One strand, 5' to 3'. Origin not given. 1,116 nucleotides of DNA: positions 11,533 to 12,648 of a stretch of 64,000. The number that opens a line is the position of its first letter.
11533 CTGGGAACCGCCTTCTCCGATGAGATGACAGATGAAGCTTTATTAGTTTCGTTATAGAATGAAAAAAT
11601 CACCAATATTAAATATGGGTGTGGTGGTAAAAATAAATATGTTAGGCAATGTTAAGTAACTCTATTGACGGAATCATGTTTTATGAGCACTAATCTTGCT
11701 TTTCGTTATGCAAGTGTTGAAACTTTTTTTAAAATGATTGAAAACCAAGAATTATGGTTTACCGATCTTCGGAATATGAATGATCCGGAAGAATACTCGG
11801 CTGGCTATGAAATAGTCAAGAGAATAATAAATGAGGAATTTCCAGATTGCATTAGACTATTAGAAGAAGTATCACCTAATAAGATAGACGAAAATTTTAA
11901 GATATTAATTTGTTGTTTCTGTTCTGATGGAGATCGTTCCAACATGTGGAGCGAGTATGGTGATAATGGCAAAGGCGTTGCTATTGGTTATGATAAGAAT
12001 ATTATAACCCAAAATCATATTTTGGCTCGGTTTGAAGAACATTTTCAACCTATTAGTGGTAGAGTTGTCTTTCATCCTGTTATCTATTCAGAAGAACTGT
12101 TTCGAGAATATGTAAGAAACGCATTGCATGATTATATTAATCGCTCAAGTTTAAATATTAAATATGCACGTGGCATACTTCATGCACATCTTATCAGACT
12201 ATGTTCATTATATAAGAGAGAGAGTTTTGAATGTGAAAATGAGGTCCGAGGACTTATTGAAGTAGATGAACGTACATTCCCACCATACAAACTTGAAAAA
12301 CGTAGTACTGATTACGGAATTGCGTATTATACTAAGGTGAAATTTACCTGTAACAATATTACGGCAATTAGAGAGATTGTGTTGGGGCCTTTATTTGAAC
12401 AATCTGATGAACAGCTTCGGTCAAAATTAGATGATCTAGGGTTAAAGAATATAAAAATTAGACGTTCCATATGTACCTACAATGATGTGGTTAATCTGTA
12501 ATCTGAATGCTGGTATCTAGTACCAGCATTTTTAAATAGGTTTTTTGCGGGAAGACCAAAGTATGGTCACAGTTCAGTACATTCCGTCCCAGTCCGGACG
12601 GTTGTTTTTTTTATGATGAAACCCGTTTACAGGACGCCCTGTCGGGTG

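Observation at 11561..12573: AT-rich DUF2971-like single-gene island between nikB and trbC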

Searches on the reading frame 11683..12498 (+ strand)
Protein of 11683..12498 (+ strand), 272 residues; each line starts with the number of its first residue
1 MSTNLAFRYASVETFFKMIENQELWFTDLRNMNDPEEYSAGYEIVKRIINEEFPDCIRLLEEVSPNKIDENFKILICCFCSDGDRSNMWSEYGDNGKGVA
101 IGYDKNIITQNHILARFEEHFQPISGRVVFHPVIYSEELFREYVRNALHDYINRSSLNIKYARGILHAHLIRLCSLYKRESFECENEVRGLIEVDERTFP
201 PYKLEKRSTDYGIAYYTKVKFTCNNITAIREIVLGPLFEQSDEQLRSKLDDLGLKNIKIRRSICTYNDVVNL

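Call 6: search_protein_families(proteins=[window:11683-12498:+], library=padloc, max_evalue=1)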
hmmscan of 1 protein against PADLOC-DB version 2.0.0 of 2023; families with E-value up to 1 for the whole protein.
window:11683-12498:+ (272 aa): 5 families
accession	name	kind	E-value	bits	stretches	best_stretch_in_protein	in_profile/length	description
PDLC04990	PDC-S31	-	1.2e-11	42.9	2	68-219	104-206/259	-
PDLC04994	PDC-S31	-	1.9e-11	41.8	1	66-111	115-158/273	-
PDLC04991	PDC-S31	-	7.2e-11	40.2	1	11-105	11-96/208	-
PDLC04993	PDC-S31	-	2.2e-05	21.8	1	7-262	18-231/245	-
PDLC04992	PDC-S31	-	7.7e-05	20.5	1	26-197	4-162/220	-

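Call 7: search_protein_families(proteins=[window:11683-12498:+], library=ncbifam, max_evalue=1)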
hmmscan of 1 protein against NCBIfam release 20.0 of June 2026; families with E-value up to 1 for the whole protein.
window:11683-12498:+ (272 aa): 0 families

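Call 8: search_protein_families(proteins=[window:11683-12498:+], library=phrogs, max_evalue=1)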
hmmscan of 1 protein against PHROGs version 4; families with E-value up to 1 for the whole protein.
window:11683-12498:+ (272 aa): 2 families
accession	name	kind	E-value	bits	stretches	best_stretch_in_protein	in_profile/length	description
phrog_1762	-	unknown function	7.1e-27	95.4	1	7-268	49-287/395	-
phrog_34615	-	unknown function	0.0067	16.9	0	161-193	160-193/266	-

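Call 9: profile_search(protein=window:11683-12498:+)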
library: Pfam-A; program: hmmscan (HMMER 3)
A. the first sequence (272 residues): domains with independent E <= 10: 1; with E <= 0.001: 1
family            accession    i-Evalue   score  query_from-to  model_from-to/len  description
DUF2971           PF11185.13    1.3e-09    39.7      88-189         1-88/89  Protein of unknown function (DUF2971)

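Call 23: find_homologous_proteins(query=window:11683-12498:+, max_evalue=0.001)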
Query window:11683-12498:+ (272 aa): 8 proteins with E <= 0.001 among 257 candidates.
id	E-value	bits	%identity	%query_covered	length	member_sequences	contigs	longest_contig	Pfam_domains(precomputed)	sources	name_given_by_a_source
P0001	3.3e-172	589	96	100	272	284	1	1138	PF11185.14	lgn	-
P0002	3.9e-156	537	87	100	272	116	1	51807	PF11185.14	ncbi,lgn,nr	ncbi:DUF2971 domain-containing protein [Escherichia coli]|nr:DUF2971 domain-containing protein [Esch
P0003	2.2e-102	360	92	65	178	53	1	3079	PF11185.14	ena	-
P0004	4.8e-100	353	88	68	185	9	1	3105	PF11185.14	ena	-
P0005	2.7e-74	268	47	98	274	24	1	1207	PF11185.14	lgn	-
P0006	1.2e-70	256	49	98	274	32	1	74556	PF11185.14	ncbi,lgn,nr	ncbi:DUF2971 domain-containing protein [Escherichia coli]|nr:DUF2971 domain-containing protein [Esch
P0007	1.8e-70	256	45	97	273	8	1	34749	PF11185.14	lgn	-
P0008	6.6e-4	37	29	48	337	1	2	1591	PF11185.14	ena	-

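Call 26: find_encoding_contigs(protein=P0006, flank=8000, max_places=5)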
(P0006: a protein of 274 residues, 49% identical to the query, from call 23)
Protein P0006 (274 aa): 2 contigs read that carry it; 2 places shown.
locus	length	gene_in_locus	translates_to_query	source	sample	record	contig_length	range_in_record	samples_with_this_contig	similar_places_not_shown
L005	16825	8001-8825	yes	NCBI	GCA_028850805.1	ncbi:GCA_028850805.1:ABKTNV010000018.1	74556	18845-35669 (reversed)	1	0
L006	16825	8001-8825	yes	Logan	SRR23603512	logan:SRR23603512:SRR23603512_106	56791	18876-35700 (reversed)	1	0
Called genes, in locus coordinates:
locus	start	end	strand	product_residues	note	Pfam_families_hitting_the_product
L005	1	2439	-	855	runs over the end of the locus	PF01624:MutS_I, PF05188:MutS_II, PF05192:MutS_III, PF05190:MutS_IV, PF00488:MutS_V, PF27441:MutS_C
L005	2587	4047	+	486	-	PF00589:Phage_integrase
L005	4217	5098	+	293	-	PF08878:HamA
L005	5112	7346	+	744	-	PF00270:DEAD, PF04851:ResIII, PF00271:Helicase_C (weak)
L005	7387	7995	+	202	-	-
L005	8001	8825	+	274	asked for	PF11185:DUF2971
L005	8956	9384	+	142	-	-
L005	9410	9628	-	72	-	-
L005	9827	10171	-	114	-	-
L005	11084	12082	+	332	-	PF00589:Phage_integrase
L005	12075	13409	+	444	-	PF00589:Phage_integrase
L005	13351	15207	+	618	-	-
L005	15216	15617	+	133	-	-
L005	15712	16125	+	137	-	-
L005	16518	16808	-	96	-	-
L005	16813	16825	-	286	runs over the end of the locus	PF15947:DUF4755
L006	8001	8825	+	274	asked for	PF11185:DUF2971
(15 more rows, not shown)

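Call 27: find_encoding_contigs(protein=P0007, flank=8000, max_places=4)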
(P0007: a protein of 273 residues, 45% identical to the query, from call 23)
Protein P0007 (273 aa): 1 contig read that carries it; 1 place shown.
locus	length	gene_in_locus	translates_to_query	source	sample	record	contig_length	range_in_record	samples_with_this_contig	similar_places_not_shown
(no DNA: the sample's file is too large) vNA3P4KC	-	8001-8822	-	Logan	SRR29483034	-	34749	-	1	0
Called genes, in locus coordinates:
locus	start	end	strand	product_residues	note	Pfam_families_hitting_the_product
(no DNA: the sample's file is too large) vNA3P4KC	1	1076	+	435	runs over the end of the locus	-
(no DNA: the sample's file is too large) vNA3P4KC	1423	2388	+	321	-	PF13289:SIR2_2 (weak)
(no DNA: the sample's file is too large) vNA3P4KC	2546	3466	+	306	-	-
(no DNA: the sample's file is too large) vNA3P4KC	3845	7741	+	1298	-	PF13289:SIR2_2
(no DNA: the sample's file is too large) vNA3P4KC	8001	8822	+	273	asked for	PF11185:DUF2971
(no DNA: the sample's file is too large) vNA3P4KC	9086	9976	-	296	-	-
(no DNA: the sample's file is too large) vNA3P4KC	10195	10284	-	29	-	-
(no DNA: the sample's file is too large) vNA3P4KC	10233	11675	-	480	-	-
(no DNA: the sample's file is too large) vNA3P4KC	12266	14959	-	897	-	PF02463:SMC_N, PF13166:AAA_13, PF13304:AAA_21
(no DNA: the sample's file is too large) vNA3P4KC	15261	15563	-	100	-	PF13560:HTH_31 (weak), PF01381:HTH_3 (weak)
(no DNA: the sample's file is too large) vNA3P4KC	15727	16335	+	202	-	-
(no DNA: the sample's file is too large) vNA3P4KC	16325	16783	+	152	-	-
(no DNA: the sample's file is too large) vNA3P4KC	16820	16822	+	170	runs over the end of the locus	-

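Call 36: search_protein_representatives(protein=window:11683-12498:+)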
Query: 272 residues. Proteins with E-value up to 0.001 (for the whole library): 3765; up to 1e-10: 210; up to 1e-30: 15. The best 150 are listed.
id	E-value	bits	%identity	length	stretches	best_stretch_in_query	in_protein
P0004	1.5e-100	352.6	88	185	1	88-271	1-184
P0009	1.1e-59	218.6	43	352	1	3-266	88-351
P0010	6.9e-54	199.6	41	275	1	5-266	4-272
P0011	2.9e-52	194.3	39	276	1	4-266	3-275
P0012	1.7e-51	191.8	48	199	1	4-202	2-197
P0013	2.1e-44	168.6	33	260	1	7-266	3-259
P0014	6.2e-43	163.7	33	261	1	4-266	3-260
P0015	4.1e-42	161.0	35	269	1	4-261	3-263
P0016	7.9e-42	160.1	35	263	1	7-262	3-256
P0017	3.0e-39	151.6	34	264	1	5-265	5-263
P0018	1.4e-37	146.2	35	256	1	4-245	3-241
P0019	3.8e-37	144.7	31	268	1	6-266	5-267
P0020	1.5e-34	136.3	31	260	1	4-262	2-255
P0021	4.1e-32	128.2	33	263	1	7-260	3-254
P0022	2.5e-31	125.6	30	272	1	7-261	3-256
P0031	2.7e-19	86.2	32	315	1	16-267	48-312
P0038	9.0e-18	81.2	27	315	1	4-245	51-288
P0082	4.8e-13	65.7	29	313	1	2-266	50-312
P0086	7.0e-13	65.2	31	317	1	4-196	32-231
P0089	9.6e-13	64.7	31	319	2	6-201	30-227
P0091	1.1e-12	64.5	35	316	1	4-189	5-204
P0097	1.4e-12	64.2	28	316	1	5-191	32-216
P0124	9.1e-12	61.5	31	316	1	7-255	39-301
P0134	1.4e-11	60.9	27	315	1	4-264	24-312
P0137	1.5e-11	60.8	31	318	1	4-265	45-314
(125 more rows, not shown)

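Call 39: search_solved_structures(query=A2, max_evalue=10, show_alignments=3)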
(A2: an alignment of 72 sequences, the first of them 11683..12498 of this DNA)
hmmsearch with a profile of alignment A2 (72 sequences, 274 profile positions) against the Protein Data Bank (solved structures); distinct sequences matched with E-value up to 10: 1.
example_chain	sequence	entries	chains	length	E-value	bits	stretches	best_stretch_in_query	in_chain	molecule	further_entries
8v5e_A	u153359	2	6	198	0.37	13.3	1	17-62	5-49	Invasin IpaD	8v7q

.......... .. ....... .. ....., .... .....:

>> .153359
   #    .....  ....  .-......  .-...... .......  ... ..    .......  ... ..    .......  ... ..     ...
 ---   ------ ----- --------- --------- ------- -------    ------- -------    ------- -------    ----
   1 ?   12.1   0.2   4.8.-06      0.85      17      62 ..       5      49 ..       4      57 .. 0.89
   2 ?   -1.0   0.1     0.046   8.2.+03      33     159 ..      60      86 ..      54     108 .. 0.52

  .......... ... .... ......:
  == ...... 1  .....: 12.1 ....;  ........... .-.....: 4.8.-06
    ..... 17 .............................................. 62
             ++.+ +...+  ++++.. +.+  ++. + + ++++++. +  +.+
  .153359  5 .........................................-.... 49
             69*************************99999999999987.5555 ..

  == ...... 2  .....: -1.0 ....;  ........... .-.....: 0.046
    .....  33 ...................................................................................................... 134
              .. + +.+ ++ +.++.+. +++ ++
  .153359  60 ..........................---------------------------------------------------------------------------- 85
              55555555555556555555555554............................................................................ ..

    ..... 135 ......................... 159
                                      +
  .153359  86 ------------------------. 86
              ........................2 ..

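Call 45: search_protein_families(proteins=[L005:7387-7995:+, L005:8956-9384:+], library=padloc, max_evalue=0.01)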
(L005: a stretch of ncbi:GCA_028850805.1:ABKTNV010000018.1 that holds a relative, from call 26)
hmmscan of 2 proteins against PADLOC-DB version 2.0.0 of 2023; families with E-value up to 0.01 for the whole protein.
L005:7387-7995:+ (202 aa): 0 families

L005:8956-9384:+ (142 aa): 0 families

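Call 46: search_dna_similar(query=window:11683-12498:+, collection=plasmids, mode=protein, max_evalue=0.001, max_rows=60, rows=spread)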
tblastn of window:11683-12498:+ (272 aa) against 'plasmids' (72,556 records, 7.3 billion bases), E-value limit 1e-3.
Records with a match: 93; places in all: 94; records where one place covers at least 80% of the query: 78.
Best place of each record, by identity: >=99% 24; 95-99% 10; 90-95% 17; 80-90% 4; <60% 38.
By first word of the organism name: Escherichia 51; Leptospira 17; Salmonella 7; Rhizobium 4; Shigella 3; Vibrio 3; Klebsiella 2; Rhodococcus 2; Burkholderia 1; Neptuniibacter 1; and 2 more.
By predicted mobility (MOB-suite, as given by PLSDB): conjugative 66; non-mobilizable 24; mobilizable 3.
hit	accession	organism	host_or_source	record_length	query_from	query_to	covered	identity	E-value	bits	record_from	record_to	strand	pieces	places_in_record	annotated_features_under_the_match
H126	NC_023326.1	Escherichia coli ACN001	-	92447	1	272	100%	100.0%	0e+0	561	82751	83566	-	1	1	DUF2971 domain-containing protein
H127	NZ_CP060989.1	Escherichia coli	Homo sapiens,sputum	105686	1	272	100%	100.0%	0e+0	561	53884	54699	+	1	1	DUF2971 domain-containing protein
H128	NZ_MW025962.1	Salmonella enterica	-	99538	1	272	100%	100.0%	0e+0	561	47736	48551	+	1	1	DUF2971 domain-containing protein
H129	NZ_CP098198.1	Escherichia coli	Canis lupus familiaris,Rectal swab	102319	1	272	100%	100.0%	0e+0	561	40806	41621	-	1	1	DUF2971 domain-containing protein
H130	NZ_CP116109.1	Escherichia coli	whole organism,ICU patient rectal swab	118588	1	272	100%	100.0%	0e+0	561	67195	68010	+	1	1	DUF2971 domain-containing protein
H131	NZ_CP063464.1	Escherichia coli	chicken meat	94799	1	272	100%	100.0%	0e+0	561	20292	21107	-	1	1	DUF2971 domain-containing protein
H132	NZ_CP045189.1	Escherichia coli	pig manure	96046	1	272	100%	100.0%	0e+0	561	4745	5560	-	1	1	DUF2971 domain-containing protein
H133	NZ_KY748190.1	Escherichia coli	-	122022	1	272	100%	100.0%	0e+0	561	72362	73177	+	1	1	DUF2971 domain-containing protein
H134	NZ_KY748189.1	Escherichia coli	-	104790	1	272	100%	100.0%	0e+0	561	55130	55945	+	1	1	DUF2971 domain-containing protein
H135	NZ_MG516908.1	Escherichia coli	silver gull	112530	1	272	100%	100.0%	0e+0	561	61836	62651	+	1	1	DUF2971 domain-containing protein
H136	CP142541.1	Escherichia coli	swine,pure culture,lung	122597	1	272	100%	100.0%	0e+0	561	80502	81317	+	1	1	DUF2971 domain-containing protein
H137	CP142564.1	Escherichia coli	swine,pure culture,lung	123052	1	272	100%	100.0%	0e+0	561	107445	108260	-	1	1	DUF2971 domain-containing protein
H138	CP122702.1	Escherichia coli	Sus scrofa,feces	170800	1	272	100%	100.0%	0e+0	561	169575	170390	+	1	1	DUF2971 domain-containing protein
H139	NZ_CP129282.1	Escherichia coli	Chicken,bacterium,liver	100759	1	272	100%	100.0%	0e+0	561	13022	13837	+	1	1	DUF2971 domain-containing protein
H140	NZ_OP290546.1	Escherichia coli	-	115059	1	272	100%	99.6%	2e-180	557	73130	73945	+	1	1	DUF2971 domain-containing protein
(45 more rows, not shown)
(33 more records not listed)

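Call 47: predict_structure(alignment_id=A2)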
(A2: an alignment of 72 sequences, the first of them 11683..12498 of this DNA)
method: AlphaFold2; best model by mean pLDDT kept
length: 272 residues; sequences in the alignment: 72
mean_pLDDT: 93.7   pTM: 0.90
mean pLDDT of the five models: 93.7, 93.6, 93.4, 93.4, 93.3
residues with pLDDT >= 90: 231; 70-90: 33; 50-70: 5; < 50: 3
segments of 3 or more residues with pLDDT < 50: none
pLDDT, mean of each block of 10 residues (from residue 1): 88 98 96 90 98 93 87 95 96 97 98 98 97 98 95 79 88 96 97 94 96 96 98 98 98 98 78 42
secondary structure, 60 per line:
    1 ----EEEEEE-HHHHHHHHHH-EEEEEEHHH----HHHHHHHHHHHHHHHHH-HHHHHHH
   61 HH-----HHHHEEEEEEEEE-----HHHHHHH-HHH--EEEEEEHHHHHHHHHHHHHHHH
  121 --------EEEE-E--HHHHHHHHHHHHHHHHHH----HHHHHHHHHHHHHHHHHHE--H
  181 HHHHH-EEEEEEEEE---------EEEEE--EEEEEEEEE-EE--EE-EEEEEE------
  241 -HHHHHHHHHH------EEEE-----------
elements in order: E5-10 H12-21 E23-28 H36-52 H54-62 H68-71 E72-80 H86-92 E99-104 H105-120 E129-132 H137-154 H159-176 H180-185 E187-195 E205-209 E212-220 E229-234 H242-251 E258-261

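Call 52: search_dna_similar(query=window:11683-12498:+, collection=phages, mode=protein, max_evalue=0.001, max_rows=25)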
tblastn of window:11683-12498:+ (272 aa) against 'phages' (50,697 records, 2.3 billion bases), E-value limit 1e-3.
Records with a match: 2; places in all: 2; records where one place covers at least 80% of the query: 2.
Best place of each record, by identity: <60% 2.
By first word of the organism name: Bacteriophage 1; Streptococcus 1.
By host as written in the record: - 1; Streptococcus mitis 27_7 1.
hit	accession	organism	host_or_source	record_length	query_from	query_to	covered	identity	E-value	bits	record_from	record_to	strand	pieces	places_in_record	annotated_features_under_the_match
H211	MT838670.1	Bacteriophage sp.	human fecal samples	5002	7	266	96%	23.4%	3e-8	60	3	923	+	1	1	record has no annotation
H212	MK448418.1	Streptococcus satellite phage Javan305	Streptococcus mitis 27_7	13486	5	236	85%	25.6%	1e-6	55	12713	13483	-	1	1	hypothetical protein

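Call 64: get_annotated_region(hit=H212, flank=6000)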
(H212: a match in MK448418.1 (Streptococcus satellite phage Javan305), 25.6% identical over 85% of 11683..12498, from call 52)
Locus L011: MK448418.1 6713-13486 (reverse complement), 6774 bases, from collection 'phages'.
description: Streptococcus satellite phage Javan305, complete genome.
organism: Streptococcus satellite phage Javan305 (NCBI taxid 2558625)
taxonomy: Viruses
host: Streptococcus mitis 27_7; source: -; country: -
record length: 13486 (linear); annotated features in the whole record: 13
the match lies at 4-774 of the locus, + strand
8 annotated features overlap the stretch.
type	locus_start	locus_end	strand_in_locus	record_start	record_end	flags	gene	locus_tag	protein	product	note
CDS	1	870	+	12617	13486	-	-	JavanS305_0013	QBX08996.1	hypothetical protein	FIG01047106: hypothetical protein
CDS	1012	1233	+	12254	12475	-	-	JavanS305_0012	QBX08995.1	hypothetical protein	-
CDS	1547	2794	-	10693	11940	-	-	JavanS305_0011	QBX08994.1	putative toxic anion resistance protein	-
CDS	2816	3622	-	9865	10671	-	-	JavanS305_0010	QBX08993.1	hypothetical protein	FIG013576: hypothetical protein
CDS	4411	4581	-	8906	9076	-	-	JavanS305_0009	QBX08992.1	hypothetical protein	-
CDS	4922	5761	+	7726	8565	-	-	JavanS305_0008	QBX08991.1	hypothetical protein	-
CDS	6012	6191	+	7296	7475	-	-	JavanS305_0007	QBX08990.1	hypothetical protein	-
CDS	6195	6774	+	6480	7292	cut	-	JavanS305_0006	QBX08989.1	hypothetical protein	-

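Call 65: search_dna_similar(query=L011:1-867:+, collection=plasmids, mode=protein, max_evalue=0.01, max_rows=40)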
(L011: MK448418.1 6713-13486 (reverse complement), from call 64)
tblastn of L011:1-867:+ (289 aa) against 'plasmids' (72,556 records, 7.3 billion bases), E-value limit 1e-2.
Records with a match: 240; places in all: 241; records where one place covers at least 80% of the query: 112.
Best place of each record, by identity: <60% 240.
By first word of the organism name: Escherichia 113; Klebsiella 23; Salmonella 17; Leptospira 17; Agrobacterium 12; Rhodococcus 9; Citrobacter 7; Rhizobium 6; Yersinia 5; Pseudomonas 5; and 14 more.
By predicted mobility (MOB-suite, as given by PLSDB): conjugative 156; non-mobilizable 59; mobilizable 25.
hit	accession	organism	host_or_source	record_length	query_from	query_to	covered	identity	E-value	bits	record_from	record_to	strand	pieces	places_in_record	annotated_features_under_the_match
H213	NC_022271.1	Vibrio campbellii ATCC BAA-1116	-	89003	4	289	99%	32.8%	3e-28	121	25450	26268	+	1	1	DUF2971 domain-containing protein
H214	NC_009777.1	Vibrio campbellii ATCC BAA-1116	-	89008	4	289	99%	32.8%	3e-28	121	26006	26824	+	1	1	DUF2971 domain-containing protein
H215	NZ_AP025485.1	Vibrio echinoideorum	-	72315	1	266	92%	29.5%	7e-15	82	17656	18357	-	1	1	DUF2971 domain-containing protein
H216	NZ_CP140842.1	Rhizobium ruizarguesonis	Trifolium pratense,whole organism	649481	4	259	89%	28.8%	1e-12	75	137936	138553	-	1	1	DUF2971 domain-containing protein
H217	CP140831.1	Rhizobium ruizarguesonis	Trifolium pratense,whole organism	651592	4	259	89%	28.8%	1e-12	75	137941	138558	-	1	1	DUF2971 domain-containing protein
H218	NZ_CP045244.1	Pantoea sp. JZ29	Euphorbia granulata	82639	4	258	88%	28.3%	2e-6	57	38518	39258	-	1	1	DUF2971 domain-containing protein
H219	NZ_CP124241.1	Yersinia bercovieri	-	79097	4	258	88%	27.4%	6e-6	55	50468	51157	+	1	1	hypothetical protein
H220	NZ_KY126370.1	Enterobacter cloacae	baby spinach leaves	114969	4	263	90%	26.6%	3e-8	62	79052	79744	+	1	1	DUF2971 domain-containing protein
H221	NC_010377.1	Yersinia enterocolitica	food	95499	4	258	88%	27.0%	5e-6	55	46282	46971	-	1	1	DUF2971 domain-containing protein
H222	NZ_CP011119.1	Yersinia enterocolitica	gill of flatfish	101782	4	258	88%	27.0%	5e-6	55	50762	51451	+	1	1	DUF2971 domain-containing protein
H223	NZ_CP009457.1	Yersinia enterocolitica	food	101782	4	258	88%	27.0%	5e-6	55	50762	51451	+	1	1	DUF2971 domain-containing protein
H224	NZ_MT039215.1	Serratia proteamaculans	-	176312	4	263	90%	26.3%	4e-7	59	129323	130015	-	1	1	DUF2971 domain-containing protein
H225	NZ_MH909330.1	Leclercia adecarboxylata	Nanjing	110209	4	259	89%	26.4%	2e-7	60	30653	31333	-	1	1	DUF2971 domain-containing protein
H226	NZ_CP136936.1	Enterobacter sp. JJBC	Plutella xylostella,Bacterial culture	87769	4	263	90%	25.7%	7e-8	61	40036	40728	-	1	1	DUF2971 domain-containing protein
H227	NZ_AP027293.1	Neptuniibacter halophilus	-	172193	5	258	88%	26.1%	3e-9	65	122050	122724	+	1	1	DUF2971 domain-containing protein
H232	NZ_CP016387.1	Salmonella enterica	Homo sapiens,blood culture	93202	4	259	89%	25.7%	5e-6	55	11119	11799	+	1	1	DUF2971 domain-containing protein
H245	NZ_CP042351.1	Escherichia coli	crow,cell culture,cloacal swab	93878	4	263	90%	25.2%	1e-5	54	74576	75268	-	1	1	DUF2971 domain-containing protein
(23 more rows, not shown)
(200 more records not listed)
